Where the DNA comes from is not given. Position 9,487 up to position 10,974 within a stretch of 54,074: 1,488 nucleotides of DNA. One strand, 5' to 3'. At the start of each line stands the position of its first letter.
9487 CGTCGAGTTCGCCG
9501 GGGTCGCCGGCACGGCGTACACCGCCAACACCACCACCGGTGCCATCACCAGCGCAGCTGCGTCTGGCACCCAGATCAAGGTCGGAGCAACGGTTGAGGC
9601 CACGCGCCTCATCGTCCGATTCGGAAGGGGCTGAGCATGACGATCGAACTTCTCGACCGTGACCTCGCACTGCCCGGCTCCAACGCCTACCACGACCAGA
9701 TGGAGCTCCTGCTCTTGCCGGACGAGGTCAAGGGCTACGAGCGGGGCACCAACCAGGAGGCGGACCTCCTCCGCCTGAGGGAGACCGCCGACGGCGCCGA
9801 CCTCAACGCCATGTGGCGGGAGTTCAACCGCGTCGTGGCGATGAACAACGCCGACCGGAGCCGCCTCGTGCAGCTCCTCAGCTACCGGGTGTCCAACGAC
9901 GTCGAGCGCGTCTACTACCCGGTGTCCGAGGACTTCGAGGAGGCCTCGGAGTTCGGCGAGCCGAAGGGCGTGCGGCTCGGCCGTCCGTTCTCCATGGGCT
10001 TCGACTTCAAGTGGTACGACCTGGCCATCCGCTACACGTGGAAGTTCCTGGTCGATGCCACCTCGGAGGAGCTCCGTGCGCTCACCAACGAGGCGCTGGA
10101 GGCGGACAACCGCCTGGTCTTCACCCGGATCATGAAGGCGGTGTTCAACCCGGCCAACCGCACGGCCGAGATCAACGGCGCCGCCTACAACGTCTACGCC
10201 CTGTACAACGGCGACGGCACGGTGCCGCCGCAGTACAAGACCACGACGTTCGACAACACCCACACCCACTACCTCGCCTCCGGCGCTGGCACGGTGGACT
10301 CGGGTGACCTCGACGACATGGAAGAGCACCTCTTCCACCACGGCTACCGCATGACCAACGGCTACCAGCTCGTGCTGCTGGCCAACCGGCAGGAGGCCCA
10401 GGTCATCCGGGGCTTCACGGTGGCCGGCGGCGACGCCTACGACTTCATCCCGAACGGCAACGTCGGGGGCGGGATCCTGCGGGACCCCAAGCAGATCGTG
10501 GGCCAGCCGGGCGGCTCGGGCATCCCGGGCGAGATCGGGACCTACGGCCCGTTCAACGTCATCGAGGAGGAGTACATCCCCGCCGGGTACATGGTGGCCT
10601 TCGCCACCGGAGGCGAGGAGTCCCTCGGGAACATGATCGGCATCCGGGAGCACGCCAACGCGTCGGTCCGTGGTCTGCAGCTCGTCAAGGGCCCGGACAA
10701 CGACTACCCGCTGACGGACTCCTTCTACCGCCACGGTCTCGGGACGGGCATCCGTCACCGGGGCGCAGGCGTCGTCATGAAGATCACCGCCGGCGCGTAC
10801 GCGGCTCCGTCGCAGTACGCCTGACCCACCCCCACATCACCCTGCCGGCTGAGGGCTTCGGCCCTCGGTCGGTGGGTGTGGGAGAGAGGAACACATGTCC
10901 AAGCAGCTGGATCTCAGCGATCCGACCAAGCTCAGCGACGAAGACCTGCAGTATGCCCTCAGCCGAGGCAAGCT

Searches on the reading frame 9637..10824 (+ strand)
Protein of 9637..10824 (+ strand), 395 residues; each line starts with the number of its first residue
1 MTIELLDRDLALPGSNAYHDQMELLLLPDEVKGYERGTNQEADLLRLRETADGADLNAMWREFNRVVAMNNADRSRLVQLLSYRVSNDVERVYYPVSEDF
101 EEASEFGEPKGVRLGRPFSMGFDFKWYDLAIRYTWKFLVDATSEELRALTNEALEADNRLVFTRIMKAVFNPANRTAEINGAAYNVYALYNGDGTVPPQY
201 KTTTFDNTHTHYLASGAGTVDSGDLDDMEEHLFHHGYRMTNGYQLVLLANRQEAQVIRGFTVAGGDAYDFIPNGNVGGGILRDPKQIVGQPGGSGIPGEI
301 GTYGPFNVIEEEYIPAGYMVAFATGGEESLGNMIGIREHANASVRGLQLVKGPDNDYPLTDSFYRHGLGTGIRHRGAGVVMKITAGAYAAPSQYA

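Call 11: search_protein_families(library=phrogs, proteins=[window:9637-10824:+], max_evalue=0.001)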
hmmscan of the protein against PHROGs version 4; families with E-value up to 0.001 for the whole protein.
window:9637-10824:+ (395 aa): 1 family
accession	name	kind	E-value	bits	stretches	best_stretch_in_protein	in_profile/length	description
phrog_3990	-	head and packaging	1.9e-121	406.8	1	34-394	18-383/390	major head protein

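Call 13: search_dna_similar(query=window:9637-10824:+, collection=phages, mode=protein, max_rows=40)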
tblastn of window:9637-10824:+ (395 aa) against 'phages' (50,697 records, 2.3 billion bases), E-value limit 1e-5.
Records with a match: 161; places in all: 161; records where one place covers at least 80% of the query: 161.
Best place of each record, by identity: <60% 161.
By first word of the organism name: Mycobacterium 72; Gordonia 46; Microbacterium 38; Arthrobacter 2; Curtobacterium 1; Micrococcus 1; Nocardia 1.
By host as written in the record: Mycobacterium smegmatis mc2 155 44; Microbacterium foliorum NRRL B-24224 26; Gordonia rubripertincta NRRL B-16540 26; Microbacterium foliorum NRRL B-24224 SEA 12; Mycobacterium smegmatis mc#155 11; Gordonia terrae 3612 10; Gordonia rubripertincta NRRL B-16540 SEA 9; Mycobacterium smegmatis mc2155 5; and 11 more.
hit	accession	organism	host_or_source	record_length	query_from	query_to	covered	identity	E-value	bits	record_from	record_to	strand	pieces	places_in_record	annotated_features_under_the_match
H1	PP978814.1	Microbacterium phage Ajin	Microbacterium foliorum NRRL B-24224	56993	22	394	94%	50.0%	5e-113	368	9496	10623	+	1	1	19: major capsid protein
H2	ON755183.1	Microbacterium phage Sparcetus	Microbacterium foliorum NRRL B-24224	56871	22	394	94%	49.9%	2e-112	367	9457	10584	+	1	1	19: major capsid protein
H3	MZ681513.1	Microbacterium phage TinyMiny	Microbacterium foliorum NRRL B-24224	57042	22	394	94%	49.9%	2e-112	367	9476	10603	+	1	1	19: major capsid protein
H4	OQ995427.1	Microbacterium phage RikSengupta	Microbacterium foliorum NRRL B-24224 SEA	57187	22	394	94%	49.9%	2e-112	367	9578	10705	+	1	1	19: major capsid protein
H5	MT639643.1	Microbacterium phage FreddieHg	Microbacterium foliorum NRRL B-24224 SEA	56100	33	394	92%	49.5%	5e-104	342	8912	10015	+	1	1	17: major capsid protein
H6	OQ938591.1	Microbacterium phage Tedro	Microbacterium foliorum NRRL B-24224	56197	33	394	92%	49.5%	2e-103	341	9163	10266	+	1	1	18: major capsid protein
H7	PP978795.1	Microbacterium phage OverHedge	Microbacterium foliorum NRRL B-24224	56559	33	394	92%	49.5%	2e-103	341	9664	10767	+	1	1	18: major capsid protein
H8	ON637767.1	Microbacterium phage Kate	Microbacterium foliorum NRRL B-24224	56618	33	394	92%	49.5%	2e-103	341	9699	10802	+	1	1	18: major capsid protein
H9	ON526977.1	Microbacterium phage Potty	Microbacterium foliorum NRRL B-24224 SEA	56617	33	394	92%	49.5%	2e-103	341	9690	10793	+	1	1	18: major capsid protein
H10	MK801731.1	Microbacterium phage Anakin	Microbacterium foliorum NRRL B-24224 SEA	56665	33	394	92%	49.5%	2e-103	341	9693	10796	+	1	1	18: major capsid protein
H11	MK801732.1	Microbacterium phage NarutoRun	Microbacterium foliorum NRRL B-24224 SEA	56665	33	394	92%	49.5%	2e-103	341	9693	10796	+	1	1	18: major capsid protein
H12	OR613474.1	Microbacterium phage PhunaPhoke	Microbacterium foliorum NRRL B-24224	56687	33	394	92%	49.5%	2e-103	341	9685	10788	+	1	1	18: major capsid protein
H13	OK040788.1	Microbacterium phage Cybele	Microbacterium foliorum NRRL B-24224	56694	33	394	92%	49.5%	2e-103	341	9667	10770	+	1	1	18: major capsid protein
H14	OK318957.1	Microbacterium phage Neptune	Microbacterium foliorum NRRL B-24224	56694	33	394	92%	49.5%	2e-103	341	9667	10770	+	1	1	18: major capsid protein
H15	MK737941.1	Microbacterium phage Rachella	Microbacterium foliorum NRRL B-24224 SEA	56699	33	394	92%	49.5%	2e-103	341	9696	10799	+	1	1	18: major capsid protein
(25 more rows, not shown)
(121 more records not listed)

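Call 61: find_encoding_contigs(protein=P0018, flank=10000)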
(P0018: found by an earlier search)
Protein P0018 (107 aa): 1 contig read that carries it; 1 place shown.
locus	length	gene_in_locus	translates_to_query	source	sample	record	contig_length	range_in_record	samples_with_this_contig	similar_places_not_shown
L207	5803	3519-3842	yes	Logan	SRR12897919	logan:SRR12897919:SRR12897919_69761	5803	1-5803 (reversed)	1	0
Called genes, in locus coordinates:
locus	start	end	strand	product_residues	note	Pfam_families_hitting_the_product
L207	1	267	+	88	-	?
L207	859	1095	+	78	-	-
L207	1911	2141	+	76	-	-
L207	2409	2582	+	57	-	-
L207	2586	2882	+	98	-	-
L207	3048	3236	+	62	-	-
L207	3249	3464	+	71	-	-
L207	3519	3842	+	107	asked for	-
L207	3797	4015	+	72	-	-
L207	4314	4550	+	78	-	-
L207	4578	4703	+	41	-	-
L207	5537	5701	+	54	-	-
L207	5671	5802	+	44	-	?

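Call 62: find_encoding_contigs(protein=P0017, flank=10000)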
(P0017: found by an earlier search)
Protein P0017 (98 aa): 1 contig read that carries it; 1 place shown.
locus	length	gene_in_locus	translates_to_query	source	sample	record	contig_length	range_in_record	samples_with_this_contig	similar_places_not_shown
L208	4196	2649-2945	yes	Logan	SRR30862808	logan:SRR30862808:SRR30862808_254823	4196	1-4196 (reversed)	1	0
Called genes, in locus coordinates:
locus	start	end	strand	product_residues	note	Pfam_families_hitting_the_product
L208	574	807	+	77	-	-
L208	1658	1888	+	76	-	-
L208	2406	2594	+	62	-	-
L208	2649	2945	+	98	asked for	-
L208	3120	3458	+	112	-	-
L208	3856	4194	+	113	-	?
